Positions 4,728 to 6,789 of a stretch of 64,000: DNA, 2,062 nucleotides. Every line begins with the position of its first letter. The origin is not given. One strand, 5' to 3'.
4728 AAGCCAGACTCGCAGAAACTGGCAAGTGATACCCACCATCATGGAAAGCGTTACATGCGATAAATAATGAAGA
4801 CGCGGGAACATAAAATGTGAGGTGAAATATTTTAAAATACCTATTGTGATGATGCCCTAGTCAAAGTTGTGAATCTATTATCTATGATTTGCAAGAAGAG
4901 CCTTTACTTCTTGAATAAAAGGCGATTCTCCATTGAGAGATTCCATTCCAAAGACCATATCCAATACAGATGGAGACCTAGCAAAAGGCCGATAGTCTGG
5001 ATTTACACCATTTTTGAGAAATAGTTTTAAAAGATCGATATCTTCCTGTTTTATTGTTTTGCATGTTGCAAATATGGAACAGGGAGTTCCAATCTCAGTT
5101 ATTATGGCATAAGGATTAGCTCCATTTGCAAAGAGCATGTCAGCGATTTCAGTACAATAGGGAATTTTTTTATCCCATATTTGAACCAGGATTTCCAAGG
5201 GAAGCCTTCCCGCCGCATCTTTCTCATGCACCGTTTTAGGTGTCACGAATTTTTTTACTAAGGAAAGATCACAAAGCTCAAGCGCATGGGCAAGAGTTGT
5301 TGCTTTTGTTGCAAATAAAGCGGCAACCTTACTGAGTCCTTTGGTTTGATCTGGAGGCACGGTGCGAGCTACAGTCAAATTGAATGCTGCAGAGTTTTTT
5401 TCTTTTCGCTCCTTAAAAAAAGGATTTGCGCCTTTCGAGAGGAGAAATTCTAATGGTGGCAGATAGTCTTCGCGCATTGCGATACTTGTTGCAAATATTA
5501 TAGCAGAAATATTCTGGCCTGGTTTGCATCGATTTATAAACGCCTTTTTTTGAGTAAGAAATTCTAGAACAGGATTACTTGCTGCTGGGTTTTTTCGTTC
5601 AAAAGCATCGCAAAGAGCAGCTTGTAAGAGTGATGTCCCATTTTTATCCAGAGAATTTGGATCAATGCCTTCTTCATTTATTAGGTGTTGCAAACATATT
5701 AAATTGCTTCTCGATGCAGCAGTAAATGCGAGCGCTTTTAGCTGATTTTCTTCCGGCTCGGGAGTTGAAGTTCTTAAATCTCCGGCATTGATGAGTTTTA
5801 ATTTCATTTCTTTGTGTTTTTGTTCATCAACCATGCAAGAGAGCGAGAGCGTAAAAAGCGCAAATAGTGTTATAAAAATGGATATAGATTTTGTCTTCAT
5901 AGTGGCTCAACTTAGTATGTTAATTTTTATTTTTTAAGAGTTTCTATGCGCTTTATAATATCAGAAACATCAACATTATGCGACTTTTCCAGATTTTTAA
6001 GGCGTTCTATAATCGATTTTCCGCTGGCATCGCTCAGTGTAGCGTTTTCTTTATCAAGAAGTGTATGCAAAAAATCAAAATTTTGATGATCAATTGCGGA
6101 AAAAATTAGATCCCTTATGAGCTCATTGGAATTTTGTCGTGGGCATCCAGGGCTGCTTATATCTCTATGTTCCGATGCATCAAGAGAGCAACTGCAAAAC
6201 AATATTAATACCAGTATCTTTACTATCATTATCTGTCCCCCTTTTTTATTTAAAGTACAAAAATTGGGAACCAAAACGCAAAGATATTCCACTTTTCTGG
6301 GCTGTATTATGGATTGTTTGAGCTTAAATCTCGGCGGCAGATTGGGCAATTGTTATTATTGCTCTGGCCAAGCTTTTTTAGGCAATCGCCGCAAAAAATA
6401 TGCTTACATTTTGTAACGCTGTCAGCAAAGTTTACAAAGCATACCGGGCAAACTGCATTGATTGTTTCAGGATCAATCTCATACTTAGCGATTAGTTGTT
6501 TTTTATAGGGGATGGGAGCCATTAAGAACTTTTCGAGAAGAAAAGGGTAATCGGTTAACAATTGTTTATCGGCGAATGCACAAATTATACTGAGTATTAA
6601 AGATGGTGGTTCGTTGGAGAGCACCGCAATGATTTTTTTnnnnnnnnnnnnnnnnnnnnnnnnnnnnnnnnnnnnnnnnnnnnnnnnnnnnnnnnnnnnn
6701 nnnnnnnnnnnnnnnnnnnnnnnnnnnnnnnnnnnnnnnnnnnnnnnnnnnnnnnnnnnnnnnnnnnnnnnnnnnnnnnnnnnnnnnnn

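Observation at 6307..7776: Secreted beta-propeller protein ending in a textbook C3HC4 RING finger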

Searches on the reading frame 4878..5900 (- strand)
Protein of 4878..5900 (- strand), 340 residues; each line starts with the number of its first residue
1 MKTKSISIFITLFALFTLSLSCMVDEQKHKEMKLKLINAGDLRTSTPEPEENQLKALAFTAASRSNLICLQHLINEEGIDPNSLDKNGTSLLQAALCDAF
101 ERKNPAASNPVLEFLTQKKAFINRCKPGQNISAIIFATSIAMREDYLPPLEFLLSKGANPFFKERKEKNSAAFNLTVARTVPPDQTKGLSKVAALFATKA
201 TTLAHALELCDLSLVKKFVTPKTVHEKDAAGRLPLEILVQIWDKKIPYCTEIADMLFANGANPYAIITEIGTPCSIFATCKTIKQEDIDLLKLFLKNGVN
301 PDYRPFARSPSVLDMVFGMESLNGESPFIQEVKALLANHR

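Call 19: search_protein_families(library=pfam, proteins=[window:4878-5900:-], max_evalue=0.01)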
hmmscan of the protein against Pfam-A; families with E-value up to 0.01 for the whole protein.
window:4878-5900:- (340 aa): 3 families
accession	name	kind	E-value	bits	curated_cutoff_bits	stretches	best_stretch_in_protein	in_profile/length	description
PF13637.12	Ank_4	-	5.3e-10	39.7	22.7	0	59-96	2-38/50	Ankyrin repeats (many copies)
PF00023.36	Ank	-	8.7e-06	26.2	21.1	0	61-86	9-33/33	Ankyrin repeat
PF12796.13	Ank_2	-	0.00044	21.2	27.3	0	47-97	27-69/90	Ankyrin repeats (3 copies)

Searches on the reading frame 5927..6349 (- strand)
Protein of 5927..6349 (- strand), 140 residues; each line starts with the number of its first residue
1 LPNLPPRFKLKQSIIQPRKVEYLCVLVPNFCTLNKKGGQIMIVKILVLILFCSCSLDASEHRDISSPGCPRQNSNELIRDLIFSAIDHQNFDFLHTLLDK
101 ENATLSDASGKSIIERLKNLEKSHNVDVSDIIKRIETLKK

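Call 19: search_protein_families(library=pfam, proteins=[window:5927-6349:-], max_evalue=0.01)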
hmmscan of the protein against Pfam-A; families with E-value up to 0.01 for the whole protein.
window:5927-6349:- (140 aa): 0 families

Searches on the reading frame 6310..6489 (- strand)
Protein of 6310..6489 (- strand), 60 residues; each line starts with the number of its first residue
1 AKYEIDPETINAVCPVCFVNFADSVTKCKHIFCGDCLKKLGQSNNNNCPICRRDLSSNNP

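Call 68: find_homologous_proteins(query=window:6310-6489:-, max_evalue=0.001)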
Query window:6310-6489:-: no candidate shares three 5-residue words with the query. No homologue found.

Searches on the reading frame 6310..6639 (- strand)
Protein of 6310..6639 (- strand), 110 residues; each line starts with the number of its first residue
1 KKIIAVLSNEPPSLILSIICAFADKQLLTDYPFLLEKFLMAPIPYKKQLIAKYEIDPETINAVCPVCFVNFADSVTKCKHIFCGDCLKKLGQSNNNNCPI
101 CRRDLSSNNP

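Call 56: predict_structure(alignment_id=A2)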
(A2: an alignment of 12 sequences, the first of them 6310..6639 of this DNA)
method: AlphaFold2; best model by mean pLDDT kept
length: 110 residues; sequences in the alignment: 12
mean_pLDDT: 80.3   pTM: 0.49
mean pLDDT of the five models: 80.3, 79.0, 78.5, 76.4, 76.0
residues with pLDDT >= 90: 11; 70-90: 88; 50-70: 9; < 50: 2
segments of 3 or more residues with pLDDT < 50: none
pLDDT, mean of each block of 10 residues (from residue 1): 76 84 80 83 75 69 83 86 90 85 73
secondary structure, 60 per line:
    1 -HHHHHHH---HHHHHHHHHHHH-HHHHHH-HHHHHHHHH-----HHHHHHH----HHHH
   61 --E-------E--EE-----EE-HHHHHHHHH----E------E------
elements in order: H2-8 H12-23 H25-30 H32-40 H46-52 H57-60 H84-92

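Call 59: fold_search(model_id=the predicted structure, library=pdb)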
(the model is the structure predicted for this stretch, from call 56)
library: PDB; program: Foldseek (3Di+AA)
matches with E <= 10: 129; with E <= 0.001: 0
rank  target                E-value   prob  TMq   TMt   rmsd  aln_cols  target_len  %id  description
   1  5o76_C                4.2e-02  1.00  0.37  0.11   1.8        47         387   30  Structure of phosphoY371 c-CBL in complex with ZAP70-peptide and UbV.pCBL ubiquitin variant (released 2017-11-01)
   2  2k4d_MODEL_1_A        4.2e-02  1.00  0.35  0.45   2.0        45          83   31  E2-c-Cbl recognition is necessary but not sufficient for ubiquitination activity (released 2009-01-20)
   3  1fbv_A                5.6e-02  0.99  0.37  0.12   5.8        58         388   29  STRUCTURE OF A CBL-UBCH7 COMPLEX: RING DOMAIN FUNCTION IN UBIQUITIN-PROTEIN LIGASES (released 2000-08-30)
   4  8qnh                  7.2e-02  0.96  0.37  0.12  12.7        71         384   27  Crystal structure of the E3 ubiquitin ligase Cbl-b with an allosteric inhibitor (WO2020264398 Ex23) (released 2023-11-22)
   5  8iej_M                8.1e-02  1.00  0.41  0.71   1.4        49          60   35  RNF20-RNF40/hRad6A-Ub/nucleosome complex (released 2023-09-06)
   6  8ieg_A                8.1e-02  1.00  0.39  0.65   4.7        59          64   25  Bre1(mRBD-RING)/Rad6-Ub/nucleosome complex (released 2023-09-06)
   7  8x7k_L                8.7e-02  1.00  0.36  0.67   1.9        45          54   29  Cryo-EM structures of RNF168/UbcH5c-Ub in complex with H2AK13Ub nucleosomes determined by activity-based chemical trap (released 2024-08-07)
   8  5trb                  9.2e-02  0.99  0.41  0.63   4.6        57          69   33  Crystal structure of the RNF20 RING domain (released 2016-11-02)
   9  8gui_L                9.2e-02  0.97  0.36  0.52   6.2        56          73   30  Bre1-nucleosome complex (Model I) (released 2023-09-20)
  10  8ieg_B                1.2e-01  1.00  0.38  0.64   1.7        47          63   30  Bre1(mRBD-RING)/Rad6-Ub/nucleosome complex (released 2023-09-06)
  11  8x7j_L                1.2e-01  1.00  0.38  0.71   1.7        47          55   32  Cryo-EM structures of RNF168/UbcH5c-Ub/nucleosomes complex determined by activity-based chemical trapping strategy (released 2024-08-07)
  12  8iej_A                1.3e-01  1.00  0.35  0.62   1.2        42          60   36  RNF20-RNF40/hRad6A-Ub/nucleosome complex (released 2023-09-06)
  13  4a49_A                1.3e-01  1.00  0.38  0.52   1.6        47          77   30  Structure of phosphoTyr371-c-Cbl-UbcH5B complex (released 2012-01-25)
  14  5xek_MODEL_1_A        1.3e-01  0.91  0.27  0.57   3.0        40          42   40  C-terminal zinc finger of RING finger protein 141 (released 2018-05-02)
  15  2ecn_MODEL_1_A        1.5e-01  0.82  0.27  0.39   7.7        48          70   35  Solution structure of the RING domain of the human RING finger protein 141 (released 2007-08-14)
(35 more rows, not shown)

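Call 86: search_solved_structures(query=A2, max_evalue=0.000001, show_alignments=4)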
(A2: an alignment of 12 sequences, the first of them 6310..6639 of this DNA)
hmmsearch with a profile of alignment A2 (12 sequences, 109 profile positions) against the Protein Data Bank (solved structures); distinct sequences matched with E-value up to 0.000001: 95 (the best 60 are shown).
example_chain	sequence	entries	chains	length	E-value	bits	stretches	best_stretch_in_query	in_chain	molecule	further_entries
4ap4_A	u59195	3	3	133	2.1e-21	79.5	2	62-107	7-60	E3 UBIQUITIN LIGASE RNF4 | E3 UBIQUITIN-PROTEIN LIGASE RNF4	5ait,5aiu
6wi7_A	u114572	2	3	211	3.2e-17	66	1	63-106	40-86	E3 ubiquitin-protein ligase RING2, Polycomb complex protein BMI-1 chimera | E3 ubiquitin-protein ligase RING2,Polycomb complex protein BMI-1 chimera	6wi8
4orh_C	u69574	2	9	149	6.4e-14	55.4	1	14-108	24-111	E3 ubiquitin-protein ligase RNF8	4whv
4ayc_A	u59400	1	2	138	1.2e-13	54.5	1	16-108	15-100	E3 UBIQUITIN-PROTEIN LIGASE RNF8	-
2ecn_A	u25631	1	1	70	1.9e-13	53.9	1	60-106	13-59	RING finger protein 141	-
5xek_A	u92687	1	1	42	1.9e-11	47.4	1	63-102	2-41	RING finger protein 141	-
1chc_A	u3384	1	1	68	3.8e-11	46.5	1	62-106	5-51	EQUINE HERPES VIRUS-1 RING DOMAIN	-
8grm_N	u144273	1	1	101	7.8e-11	45.5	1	63-107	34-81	Ring1B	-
3ng2_A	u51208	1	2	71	9.9e-11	45.2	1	62-107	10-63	RING finger protein 4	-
4ppe_A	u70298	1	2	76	1.2e-10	44.9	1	62-107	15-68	E3 ubiquitin-protein ligase RNF4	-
2ea6_A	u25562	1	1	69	1.2e-10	44.9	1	62-106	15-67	RING finger protein 4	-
2xeu_A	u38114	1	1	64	1.7e-10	44.4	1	63-107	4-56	RING FINGER PROTEIN 4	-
4s3o_B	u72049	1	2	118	1.8e-10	44.4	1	63-107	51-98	E3 ubiquitin-protein ligase RING2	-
3rpg_C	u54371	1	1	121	1.9e-10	44.3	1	63-107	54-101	E3 ubiquitin-protein ligase RING2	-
2h0d_B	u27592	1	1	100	2e-10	44.2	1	63-107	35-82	Ubiquitin ligase protein RING2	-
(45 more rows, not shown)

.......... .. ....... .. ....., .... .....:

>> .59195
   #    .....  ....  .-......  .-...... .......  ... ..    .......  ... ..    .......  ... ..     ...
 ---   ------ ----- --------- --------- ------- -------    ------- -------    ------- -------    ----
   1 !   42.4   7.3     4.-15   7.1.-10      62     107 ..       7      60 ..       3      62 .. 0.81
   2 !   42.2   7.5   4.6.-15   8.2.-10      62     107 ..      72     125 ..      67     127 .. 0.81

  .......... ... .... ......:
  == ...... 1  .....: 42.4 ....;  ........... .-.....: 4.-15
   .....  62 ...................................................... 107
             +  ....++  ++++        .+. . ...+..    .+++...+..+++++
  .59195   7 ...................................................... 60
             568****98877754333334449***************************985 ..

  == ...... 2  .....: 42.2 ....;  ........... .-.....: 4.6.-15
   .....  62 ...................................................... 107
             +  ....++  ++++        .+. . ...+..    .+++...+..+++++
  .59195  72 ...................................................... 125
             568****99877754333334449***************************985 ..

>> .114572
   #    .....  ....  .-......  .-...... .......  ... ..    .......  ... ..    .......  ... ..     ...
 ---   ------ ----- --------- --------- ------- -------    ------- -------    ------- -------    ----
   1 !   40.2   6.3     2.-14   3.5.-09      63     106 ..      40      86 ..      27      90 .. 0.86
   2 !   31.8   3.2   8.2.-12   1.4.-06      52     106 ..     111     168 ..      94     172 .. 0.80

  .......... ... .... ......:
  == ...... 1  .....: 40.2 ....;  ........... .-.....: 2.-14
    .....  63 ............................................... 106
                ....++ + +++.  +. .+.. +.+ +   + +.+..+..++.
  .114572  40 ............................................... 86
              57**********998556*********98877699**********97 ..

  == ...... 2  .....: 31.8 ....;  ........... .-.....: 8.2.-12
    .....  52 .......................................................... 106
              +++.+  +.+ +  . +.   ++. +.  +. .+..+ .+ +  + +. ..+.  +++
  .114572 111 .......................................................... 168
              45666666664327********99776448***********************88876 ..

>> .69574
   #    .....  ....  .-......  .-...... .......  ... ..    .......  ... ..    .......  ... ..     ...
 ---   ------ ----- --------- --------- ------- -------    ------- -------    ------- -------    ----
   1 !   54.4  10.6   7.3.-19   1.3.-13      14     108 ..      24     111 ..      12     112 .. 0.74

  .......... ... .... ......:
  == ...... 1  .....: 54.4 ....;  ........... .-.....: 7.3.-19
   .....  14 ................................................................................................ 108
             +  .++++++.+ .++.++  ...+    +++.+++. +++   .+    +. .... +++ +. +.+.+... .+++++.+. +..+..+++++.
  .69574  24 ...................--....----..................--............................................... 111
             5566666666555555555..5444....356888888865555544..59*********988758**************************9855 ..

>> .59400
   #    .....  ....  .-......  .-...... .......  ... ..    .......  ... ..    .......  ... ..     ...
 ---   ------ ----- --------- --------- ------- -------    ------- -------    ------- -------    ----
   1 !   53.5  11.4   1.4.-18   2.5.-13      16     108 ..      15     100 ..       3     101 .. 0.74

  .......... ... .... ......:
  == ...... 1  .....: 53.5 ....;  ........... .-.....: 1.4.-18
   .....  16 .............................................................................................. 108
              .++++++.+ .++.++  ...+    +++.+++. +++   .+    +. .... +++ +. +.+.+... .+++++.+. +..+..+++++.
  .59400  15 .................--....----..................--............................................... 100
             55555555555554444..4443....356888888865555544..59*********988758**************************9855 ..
